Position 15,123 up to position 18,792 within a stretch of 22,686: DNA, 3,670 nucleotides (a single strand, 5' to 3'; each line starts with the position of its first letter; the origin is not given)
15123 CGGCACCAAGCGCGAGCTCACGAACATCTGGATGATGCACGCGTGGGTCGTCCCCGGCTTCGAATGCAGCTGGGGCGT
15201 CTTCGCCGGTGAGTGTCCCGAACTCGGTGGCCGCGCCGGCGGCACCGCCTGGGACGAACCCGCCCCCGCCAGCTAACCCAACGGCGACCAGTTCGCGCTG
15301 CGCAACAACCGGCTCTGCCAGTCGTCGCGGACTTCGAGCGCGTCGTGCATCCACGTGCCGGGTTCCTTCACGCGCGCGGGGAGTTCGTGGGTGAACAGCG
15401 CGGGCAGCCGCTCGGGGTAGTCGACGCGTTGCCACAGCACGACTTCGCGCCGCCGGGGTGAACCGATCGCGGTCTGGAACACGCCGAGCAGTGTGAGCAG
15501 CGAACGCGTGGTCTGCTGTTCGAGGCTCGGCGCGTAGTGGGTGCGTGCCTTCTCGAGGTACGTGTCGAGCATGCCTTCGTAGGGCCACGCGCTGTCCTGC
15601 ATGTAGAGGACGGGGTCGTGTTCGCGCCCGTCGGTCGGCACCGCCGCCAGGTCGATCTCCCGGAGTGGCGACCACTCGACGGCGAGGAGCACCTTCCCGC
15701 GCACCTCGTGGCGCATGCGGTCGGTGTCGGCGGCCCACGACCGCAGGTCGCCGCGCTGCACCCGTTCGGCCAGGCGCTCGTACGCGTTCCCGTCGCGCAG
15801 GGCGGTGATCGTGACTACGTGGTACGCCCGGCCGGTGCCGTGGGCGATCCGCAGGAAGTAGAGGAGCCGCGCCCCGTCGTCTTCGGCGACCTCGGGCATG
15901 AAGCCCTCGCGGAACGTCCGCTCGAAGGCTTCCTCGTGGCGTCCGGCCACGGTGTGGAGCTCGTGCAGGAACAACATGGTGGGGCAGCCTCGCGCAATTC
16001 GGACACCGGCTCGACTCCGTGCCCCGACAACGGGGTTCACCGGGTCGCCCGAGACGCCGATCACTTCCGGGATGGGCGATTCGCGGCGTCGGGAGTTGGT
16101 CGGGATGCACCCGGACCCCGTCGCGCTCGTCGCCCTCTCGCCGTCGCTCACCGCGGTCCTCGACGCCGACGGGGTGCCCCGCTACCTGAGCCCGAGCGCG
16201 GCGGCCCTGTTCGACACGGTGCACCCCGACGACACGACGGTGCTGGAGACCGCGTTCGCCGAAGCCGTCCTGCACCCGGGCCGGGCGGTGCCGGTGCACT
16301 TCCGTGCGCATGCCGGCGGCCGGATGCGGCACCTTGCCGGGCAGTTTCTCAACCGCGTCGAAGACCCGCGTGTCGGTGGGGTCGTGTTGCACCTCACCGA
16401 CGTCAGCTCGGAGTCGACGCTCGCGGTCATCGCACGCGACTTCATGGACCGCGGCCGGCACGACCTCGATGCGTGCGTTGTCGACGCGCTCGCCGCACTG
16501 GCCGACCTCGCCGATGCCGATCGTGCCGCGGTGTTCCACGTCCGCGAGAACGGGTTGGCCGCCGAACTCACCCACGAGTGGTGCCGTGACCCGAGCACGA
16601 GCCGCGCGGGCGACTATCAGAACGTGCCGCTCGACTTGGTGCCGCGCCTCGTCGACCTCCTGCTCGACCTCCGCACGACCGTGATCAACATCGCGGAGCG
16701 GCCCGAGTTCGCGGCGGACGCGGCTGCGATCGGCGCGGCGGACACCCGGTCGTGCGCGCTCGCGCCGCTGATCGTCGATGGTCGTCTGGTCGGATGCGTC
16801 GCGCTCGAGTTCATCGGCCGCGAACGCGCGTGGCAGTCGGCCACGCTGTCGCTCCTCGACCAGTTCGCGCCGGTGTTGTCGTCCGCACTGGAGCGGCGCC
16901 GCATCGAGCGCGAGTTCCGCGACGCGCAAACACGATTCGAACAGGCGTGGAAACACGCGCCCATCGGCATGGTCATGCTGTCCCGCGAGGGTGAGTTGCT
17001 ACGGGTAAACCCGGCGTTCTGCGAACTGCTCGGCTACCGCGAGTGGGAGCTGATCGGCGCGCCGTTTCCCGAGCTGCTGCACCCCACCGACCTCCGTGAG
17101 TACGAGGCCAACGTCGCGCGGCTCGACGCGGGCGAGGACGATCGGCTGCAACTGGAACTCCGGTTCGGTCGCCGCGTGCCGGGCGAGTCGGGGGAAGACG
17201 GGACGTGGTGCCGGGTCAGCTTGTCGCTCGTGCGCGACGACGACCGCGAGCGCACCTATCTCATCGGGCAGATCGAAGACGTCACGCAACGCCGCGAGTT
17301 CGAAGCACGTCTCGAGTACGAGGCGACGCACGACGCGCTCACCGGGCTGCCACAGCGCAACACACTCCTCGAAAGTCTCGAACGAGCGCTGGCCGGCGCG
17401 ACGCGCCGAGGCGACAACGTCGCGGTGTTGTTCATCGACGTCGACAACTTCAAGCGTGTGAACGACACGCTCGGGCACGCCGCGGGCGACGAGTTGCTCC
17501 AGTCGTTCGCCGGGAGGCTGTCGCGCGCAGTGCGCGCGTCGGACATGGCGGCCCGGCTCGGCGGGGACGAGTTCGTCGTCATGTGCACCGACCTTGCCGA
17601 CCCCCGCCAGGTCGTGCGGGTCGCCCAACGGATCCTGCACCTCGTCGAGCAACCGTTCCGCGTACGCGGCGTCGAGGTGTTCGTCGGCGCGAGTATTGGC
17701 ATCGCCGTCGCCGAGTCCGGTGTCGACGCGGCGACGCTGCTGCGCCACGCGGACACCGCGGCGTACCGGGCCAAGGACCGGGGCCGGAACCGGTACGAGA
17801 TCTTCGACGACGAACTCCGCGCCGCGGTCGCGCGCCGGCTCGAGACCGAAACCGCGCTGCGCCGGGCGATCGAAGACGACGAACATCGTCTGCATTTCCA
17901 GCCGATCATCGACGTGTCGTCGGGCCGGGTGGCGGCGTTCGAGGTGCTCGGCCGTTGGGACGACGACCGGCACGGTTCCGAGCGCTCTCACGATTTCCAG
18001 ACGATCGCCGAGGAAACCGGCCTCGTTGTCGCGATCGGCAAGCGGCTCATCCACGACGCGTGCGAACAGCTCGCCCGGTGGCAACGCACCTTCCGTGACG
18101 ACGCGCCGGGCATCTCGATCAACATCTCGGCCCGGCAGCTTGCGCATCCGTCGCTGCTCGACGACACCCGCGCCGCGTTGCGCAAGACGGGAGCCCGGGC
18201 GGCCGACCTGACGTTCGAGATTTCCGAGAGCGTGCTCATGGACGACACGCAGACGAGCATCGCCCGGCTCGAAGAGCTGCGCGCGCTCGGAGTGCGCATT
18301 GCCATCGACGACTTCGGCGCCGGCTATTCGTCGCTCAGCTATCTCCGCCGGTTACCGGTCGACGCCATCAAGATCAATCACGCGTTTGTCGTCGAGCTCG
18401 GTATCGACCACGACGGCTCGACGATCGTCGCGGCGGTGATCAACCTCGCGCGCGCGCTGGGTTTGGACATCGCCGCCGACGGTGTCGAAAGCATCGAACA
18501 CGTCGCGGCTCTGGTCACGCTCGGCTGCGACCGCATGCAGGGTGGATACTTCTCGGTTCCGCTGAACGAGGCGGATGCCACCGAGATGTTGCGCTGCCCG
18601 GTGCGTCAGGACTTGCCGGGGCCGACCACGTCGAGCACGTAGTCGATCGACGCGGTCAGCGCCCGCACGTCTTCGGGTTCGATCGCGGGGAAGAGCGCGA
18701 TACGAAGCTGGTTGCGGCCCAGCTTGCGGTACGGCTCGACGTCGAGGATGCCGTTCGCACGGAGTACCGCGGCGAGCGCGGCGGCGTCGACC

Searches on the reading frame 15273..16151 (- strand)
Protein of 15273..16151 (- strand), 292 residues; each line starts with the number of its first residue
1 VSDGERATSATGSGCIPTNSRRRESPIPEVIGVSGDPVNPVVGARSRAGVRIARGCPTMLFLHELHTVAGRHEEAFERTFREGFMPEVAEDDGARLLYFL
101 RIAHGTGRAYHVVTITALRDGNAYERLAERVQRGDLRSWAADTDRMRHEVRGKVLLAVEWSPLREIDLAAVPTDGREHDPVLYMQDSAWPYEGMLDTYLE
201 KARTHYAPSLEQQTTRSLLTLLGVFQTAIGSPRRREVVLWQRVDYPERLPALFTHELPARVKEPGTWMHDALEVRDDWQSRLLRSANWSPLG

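Call 32: search_protein_families(library=pfam, proteins=[window:15273-16151:-], max_evalue=0.001)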
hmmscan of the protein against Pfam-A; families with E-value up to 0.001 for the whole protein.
window:15273-16151:- (292 aa): 0 families

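Call 67: search_protein_families(library=pfam, proteins=[window:15273-16151:-], max_evalue=0.1)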
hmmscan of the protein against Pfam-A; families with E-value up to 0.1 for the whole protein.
window:15273-16151:- (292 aa): 1 family
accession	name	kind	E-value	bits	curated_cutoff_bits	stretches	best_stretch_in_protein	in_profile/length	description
PF07978.19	NIPSNAP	-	0.045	14.4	22.3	0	204-248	18-61/102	NIPSNAP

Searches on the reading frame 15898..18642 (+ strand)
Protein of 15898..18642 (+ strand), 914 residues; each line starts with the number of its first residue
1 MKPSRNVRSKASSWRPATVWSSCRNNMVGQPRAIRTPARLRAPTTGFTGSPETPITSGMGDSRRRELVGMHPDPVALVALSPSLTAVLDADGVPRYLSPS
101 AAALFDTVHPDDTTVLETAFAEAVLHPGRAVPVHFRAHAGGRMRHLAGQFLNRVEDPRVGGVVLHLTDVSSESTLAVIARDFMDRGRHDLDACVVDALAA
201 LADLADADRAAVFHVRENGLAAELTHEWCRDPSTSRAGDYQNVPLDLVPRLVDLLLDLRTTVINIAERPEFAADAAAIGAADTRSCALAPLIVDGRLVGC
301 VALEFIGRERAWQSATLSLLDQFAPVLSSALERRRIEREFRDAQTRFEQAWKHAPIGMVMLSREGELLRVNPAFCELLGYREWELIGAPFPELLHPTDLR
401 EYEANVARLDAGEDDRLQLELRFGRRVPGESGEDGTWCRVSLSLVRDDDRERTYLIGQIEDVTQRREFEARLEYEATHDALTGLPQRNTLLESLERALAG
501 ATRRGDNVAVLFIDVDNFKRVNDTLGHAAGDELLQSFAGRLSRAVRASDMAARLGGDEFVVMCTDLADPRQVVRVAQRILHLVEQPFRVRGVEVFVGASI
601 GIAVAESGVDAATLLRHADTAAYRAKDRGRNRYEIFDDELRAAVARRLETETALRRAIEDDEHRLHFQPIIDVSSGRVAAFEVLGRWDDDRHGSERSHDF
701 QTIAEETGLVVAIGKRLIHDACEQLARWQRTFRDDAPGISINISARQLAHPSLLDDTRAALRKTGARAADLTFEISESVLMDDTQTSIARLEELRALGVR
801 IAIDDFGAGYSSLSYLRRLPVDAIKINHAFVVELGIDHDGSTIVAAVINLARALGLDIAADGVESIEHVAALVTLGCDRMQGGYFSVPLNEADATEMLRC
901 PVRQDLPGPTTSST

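Call 32: search_protein_families(library=pfam, proteins=[window:15898-18642:+], max_evalue=0.001)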
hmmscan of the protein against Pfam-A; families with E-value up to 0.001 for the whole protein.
window:15898-18642:+ (914 aa): 10 families
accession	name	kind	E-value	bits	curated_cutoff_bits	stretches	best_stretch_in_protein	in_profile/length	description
PF00563.25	EAL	-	8.1e-65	218.9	31.3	1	653-888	3-236/236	EAL domain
PF00990.26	GGDEF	-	1.7e-47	161.7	23.8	1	476-632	1-161/161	Diguanylate cyclase, GGDEF domain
PF08448.16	PAS_4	-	9.2e-14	52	23.1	1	352-467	2-110/110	PAS fold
PF00989.32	PAS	-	1.8e-12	47.7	22.6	1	347-462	3-113/113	PAS fold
PF01590.32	GAF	-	3e-10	41.2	22.4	1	189-331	1-133/133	GAF domain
PF13426.13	PAS_9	-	1.7e-09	38.3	27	1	357-464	3-103/103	PAS domain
PF13188.13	PAS_8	-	3.6e-08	33.5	21.8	1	346-402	2-55/65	PAS domain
PF08447.18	PAS_3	-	1.6e-07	31.9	25.6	1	368-457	2-87/89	PAS fold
PF13185.12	GAF_2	-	2.8e-05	24.8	28.6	1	188-332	2-136/136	GAF domain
PF13492.12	GAF_3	-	0.00015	22.6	27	1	190-333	2-129/129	GAF domain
